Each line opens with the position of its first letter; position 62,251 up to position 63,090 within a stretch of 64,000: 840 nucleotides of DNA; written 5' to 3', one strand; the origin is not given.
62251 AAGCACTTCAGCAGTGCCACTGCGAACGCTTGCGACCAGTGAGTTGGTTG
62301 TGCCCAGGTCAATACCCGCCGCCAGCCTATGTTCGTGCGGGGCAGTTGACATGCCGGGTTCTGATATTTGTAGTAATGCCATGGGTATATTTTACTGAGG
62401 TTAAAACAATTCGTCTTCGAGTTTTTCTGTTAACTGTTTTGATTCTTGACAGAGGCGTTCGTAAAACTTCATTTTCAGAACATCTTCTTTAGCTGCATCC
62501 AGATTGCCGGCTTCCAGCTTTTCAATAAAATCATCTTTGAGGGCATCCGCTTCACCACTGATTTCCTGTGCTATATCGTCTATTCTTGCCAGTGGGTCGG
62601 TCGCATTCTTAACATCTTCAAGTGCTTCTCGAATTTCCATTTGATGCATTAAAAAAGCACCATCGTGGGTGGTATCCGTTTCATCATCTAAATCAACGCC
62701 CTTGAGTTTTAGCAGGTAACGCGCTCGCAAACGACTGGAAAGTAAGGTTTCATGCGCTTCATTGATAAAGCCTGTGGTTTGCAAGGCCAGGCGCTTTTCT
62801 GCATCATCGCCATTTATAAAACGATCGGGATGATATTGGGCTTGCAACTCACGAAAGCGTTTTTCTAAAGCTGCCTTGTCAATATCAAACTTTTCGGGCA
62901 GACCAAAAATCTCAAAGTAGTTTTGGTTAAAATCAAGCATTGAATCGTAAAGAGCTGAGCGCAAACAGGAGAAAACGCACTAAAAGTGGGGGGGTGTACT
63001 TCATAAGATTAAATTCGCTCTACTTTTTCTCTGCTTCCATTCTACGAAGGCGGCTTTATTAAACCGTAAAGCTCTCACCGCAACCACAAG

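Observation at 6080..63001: Dense family of ~35-bp C6-7-core repeats: 16 motif copies at 14 loci in 64 kb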

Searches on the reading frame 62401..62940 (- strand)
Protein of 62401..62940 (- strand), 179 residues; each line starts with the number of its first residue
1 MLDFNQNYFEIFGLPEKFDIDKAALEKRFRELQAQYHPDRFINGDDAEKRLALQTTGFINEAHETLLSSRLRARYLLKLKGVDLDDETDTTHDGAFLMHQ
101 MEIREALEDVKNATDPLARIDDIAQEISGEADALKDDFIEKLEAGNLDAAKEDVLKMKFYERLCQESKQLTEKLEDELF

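Call 30: find_related_loci(query=window:62401-62940:-, collection=metagenome_contigs, flank=7000)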
Query window:62401-62940:- (179 aa) in metagenome_contigs; peptide patterns used: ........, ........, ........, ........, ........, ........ (x = any residue, [..] = any of these).
345 stretches matched a pattern; 45 encode a relative of the query (tblastn E <= 1e-3); 45 distinct loci.
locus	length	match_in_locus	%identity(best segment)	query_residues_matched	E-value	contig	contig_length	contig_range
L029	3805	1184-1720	85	1-179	2e-99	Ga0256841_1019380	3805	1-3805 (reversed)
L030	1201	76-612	83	1-179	2e-105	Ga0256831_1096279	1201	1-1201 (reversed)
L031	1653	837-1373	82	1-179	4e-102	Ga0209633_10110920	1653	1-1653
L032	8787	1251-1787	81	1-179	2e-95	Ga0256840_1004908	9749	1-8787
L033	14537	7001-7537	80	1-179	1e-94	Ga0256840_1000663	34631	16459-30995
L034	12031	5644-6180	79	1-179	2e-94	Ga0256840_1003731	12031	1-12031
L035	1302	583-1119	79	1-179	2e-100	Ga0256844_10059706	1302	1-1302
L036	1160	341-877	78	1-179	7e-101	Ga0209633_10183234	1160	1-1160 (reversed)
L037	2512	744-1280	79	1-179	6e-96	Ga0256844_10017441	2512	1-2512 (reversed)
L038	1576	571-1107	79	1-179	3e-98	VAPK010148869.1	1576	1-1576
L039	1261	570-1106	79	1-179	1e-99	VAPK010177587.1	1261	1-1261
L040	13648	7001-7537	78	1-179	9e-92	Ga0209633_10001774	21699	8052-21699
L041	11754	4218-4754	78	1-179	2e-91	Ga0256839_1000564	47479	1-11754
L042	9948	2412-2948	77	1-179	1e-90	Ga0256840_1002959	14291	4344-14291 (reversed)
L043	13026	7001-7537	76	1-179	4e-90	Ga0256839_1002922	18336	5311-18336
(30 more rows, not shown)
